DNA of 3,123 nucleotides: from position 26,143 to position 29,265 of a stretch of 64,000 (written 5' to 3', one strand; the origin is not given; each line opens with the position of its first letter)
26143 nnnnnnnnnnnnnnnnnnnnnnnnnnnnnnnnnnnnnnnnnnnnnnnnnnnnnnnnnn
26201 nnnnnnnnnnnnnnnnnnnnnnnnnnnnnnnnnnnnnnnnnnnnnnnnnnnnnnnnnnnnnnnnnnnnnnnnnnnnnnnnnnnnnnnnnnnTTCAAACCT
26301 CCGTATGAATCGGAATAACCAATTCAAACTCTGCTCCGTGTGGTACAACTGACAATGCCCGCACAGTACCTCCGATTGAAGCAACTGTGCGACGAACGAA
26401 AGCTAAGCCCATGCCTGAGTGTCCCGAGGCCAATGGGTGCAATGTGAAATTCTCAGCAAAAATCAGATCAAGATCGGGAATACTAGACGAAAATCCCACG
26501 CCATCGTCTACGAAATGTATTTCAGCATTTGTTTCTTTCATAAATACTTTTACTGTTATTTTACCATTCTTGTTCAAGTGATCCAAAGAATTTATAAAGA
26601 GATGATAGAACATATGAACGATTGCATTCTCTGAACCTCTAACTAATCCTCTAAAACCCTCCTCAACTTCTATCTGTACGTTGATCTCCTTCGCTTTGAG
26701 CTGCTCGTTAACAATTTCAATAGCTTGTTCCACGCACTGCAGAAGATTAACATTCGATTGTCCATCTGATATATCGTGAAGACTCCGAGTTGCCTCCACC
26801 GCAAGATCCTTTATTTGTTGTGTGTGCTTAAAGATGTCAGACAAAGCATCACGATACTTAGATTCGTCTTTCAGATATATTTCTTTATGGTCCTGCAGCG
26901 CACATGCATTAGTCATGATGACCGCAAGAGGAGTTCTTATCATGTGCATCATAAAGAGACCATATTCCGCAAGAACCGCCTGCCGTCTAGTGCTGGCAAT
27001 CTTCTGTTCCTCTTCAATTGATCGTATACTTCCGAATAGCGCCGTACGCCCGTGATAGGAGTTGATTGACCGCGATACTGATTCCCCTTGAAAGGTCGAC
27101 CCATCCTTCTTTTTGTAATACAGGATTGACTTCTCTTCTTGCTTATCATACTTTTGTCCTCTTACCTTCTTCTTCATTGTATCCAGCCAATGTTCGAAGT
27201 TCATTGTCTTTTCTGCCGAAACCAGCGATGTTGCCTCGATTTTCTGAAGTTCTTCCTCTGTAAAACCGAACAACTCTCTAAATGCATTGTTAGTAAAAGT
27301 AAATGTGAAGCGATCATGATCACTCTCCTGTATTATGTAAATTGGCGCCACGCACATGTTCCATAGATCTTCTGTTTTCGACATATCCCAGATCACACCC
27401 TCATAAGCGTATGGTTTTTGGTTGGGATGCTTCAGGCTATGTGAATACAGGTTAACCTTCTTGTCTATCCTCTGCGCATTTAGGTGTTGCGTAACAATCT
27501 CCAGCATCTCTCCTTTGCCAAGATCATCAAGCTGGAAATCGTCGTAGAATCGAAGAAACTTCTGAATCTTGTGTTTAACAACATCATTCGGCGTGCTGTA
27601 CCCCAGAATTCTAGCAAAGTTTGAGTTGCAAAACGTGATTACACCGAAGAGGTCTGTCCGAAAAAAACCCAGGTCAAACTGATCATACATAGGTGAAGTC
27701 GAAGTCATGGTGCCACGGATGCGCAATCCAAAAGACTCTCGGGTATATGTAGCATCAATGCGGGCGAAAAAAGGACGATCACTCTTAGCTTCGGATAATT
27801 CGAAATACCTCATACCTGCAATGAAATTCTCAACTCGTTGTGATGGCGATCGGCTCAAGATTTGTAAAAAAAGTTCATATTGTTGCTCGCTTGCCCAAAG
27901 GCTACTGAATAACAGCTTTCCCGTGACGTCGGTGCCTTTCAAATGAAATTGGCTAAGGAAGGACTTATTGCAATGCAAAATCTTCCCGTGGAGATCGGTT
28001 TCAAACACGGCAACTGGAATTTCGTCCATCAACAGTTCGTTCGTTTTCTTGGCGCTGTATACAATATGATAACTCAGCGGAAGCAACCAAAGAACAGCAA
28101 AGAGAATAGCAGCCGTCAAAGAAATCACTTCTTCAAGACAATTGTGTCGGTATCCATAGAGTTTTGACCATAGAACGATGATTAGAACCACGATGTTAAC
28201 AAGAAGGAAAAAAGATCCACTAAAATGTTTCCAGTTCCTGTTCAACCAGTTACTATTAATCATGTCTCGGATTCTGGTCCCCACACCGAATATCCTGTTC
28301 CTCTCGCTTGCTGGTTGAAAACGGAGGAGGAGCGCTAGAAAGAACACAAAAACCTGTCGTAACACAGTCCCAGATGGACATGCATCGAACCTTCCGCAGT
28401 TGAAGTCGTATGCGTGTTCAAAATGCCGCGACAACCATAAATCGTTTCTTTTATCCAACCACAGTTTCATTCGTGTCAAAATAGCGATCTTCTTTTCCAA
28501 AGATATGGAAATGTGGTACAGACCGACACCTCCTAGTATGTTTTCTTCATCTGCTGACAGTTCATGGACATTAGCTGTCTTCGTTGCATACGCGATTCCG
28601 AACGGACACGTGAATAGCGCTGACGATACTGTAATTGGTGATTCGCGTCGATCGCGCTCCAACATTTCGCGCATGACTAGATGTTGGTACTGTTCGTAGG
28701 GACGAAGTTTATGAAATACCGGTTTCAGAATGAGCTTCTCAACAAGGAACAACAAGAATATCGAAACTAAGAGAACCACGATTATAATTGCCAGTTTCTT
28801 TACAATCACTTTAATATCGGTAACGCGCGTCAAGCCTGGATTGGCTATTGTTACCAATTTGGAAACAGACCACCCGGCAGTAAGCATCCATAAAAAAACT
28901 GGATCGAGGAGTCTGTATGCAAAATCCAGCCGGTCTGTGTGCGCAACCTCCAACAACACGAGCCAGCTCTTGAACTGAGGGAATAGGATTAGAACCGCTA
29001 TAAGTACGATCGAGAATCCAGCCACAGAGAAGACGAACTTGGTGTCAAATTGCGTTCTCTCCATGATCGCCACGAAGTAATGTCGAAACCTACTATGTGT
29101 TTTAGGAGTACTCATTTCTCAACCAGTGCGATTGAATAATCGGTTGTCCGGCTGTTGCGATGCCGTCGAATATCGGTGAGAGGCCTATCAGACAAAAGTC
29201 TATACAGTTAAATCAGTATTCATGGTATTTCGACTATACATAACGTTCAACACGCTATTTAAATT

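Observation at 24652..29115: Tightly coupled four-gene operon (membrane/PAS histidine kinase, orphan-output response regulator, minimal CHAT/caspase-like protein, 3-TM protein) at the tRNA-proximal edge of a defence island: candidate undescribed signalling-coupled defence module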

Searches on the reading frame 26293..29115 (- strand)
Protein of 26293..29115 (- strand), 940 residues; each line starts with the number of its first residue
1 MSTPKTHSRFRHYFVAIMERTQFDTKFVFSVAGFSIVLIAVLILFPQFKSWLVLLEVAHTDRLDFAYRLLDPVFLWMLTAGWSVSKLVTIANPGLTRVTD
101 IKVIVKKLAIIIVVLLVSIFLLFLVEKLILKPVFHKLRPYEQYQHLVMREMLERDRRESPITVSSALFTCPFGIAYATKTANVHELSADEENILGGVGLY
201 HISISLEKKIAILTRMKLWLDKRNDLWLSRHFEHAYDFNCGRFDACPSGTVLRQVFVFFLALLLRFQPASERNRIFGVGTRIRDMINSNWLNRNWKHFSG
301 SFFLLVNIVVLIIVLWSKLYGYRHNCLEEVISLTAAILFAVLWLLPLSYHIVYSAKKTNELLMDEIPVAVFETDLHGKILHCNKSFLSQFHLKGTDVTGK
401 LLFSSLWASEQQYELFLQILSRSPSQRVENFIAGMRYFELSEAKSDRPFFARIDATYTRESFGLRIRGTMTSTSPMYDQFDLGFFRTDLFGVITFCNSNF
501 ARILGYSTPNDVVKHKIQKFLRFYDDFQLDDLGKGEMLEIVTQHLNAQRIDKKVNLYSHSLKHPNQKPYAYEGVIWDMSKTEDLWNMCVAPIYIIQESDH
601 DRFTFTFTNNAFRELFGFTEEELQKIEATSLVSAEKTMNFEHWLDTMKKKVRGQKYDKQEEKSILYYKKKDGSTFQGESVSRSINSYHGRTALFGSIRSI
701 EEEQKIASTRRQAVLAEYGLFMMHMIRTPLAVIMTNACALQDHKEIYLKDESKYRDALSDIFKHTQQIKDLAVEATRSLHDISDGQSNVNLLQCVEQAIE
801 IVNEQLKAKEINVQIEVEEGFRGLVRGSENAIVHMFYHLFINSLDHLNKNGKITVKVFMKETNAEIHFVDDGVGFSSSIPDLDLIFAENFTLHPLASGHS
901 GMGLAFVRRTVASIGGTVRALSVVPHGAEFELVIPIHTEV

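Call 4: search_protein_families(library=pfam, proteins=[window:26293-29115:-], max_evalue=0.1)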
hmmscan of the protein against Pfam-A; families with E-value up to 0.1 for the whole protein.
window:26293-29115:- (940 aa): 7 families
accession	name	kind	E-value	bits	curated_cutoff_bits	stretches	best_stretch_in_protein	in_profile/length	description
PF13426.13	PAS_9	-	7.8e-17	61.9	27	3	601-684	9-84/103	PAS domain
PF00989.32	PAS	-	4.2e-16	59.4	22.6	2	361-423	5-69/113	PAS fold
PF13188.13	PAS_8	-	3e-13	49.6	21.8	2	361-398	5-44/65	PAS domain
PF02518.31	HATPase_c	-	1.4e-11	45.2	26.4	1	828-936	2-109/111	Histidine kinase-, DNA gyrase B-, and HSP90-like ATPase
PF08448.16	PAS_4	-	8.8e-07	29.6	23.1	1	364-413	2-49/110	PAS fold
PF00512.31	HisKA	-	7.6e-05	23.1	26.9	1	722-771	9-53/66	His Kinase A (phospho-acceptor) domain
PF08447.18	PAS_3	-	0.022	15.4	25.6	0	606-685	2-76/89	PAS fold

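Call 5: search_protein_families(library=padloc, proteins=[window:26293-29115:-], max_evalue=0.1)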
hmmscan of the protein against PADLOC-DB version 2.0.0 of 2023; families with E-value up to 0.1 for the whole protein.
window:26293-29115:- (940 aa): 0 families

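Call 8: search_protein_families(library=ncbifam, proteins=[window:26293-29115:-], max_evalue=0.1)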
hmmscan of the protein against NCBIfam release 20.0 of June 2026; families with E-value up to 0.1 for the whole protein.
window:26293-29115:- (940 aa): 54 families (the best 25 are shown)
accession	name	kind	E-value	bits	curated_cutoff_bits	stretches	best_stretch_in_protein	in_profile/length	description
TIGR00229.1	sensory_box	domain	4.6e-20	72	22.9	3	602-706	24-122/126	PAS domain S-box protein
NF008468.0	PRK11360.1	equivalog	2.6e-19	69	646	1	606-938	291-610/616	two-component system sensor histidine kinase AtoS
NF046044.1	PnpS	equivalog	1.3e-17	63.9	400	1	607-935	79-390/390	two-component system histidine kinase PnpS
NF007688.0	PRK10364.1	equivalog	3.9e-16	58.9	479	1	788-938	309-453/460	two-component system sensor histidine kinase ZraS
TIGR02966.1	phoR_proteo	equivalog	1.1e-15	57.4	334.2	1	604-933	27-332/333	phosphate regulon sensor histidine kinase PhoR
NF007837.0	PRK10549.1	equivalog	2.4e-14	52.9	603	1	718-938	243-460/466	envelope stress sensor histidine kinase BaeS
NF047874.1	MASE3_PAS_HK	subfamily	2.6e-13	49.6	560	1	580-937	266-626/655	MASE3 domain-containing sensor histidine kinase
NF008312.0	PRK11100.1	equivalog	2.1e-12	46.6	356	1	716-937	257-475/477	two-component system sensor histidine kinase CreC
NF041735.1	hist_kin_RppB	equivalog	2.3e-12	46.4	400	1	724-935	225-438/438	two-component system sensor histidine kinase RppB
TIGR02938.1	nifL_nitrog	equivalog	3.3e-12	45.7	242.45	1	722-919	283-477/494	nitrogen fixation negative regulator NifL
NF012163.2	BaeS_SmeS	equivalog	4.2e-12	45.7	500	1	722-920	247-442/457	sensor histidine kinase efflux regulator BaeS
NF052574.1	HisKinEspCMyxo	equivalog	6.4e-12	44.4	1200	1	594-935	299-636/785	serine histidine kinase EspC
NF006800.0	PRK09303.1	equivalog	2.2e-11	43.3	342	1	722-938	158-379/383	histidine kinase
NF033092.0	HK_WalK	equivalog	2.7e-11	42.8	725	1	609-936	284-594/594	cell wall metabolism sensor histidine kinase WalK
NF033091.0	HK_VanS_ACDEFG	equivalog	3e-11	43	400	1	704-922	67-281/293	vancomycin resistance histidine kinase VanS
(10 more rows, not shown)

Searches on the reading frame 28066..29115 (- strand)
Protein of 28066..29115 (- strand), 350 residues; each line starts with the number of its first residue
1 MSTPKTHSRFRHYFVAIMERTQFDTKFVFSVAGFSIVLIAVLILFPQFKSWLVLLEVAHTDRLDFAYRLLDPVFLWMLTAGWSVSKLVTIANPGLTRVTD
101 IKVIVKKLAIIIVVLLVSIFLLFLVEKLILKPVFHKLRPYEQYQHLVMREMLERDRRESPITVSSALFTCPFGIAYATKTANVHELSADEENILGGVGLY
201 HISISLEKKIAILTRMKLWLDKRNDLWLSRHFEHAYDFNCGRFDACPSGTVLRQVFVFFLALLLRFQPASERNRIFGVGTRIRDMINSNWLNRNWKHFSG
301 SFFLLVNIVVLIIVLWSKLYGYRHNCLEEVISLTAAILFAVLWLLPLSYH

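Call 61: search_protein_families(library=pfam, proteins=[window:28066-29115:-], max_evalue=1)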
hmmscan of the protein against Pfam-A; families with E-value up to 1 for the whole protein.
window:28066-29115:- (350 aa): 1 family
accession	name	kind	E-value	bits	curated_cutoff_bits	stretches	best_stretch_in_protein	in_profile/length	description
PF01569.27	PAP2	-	0.019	15.2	27.2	1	272-344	77-122/130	PAP2 superfamily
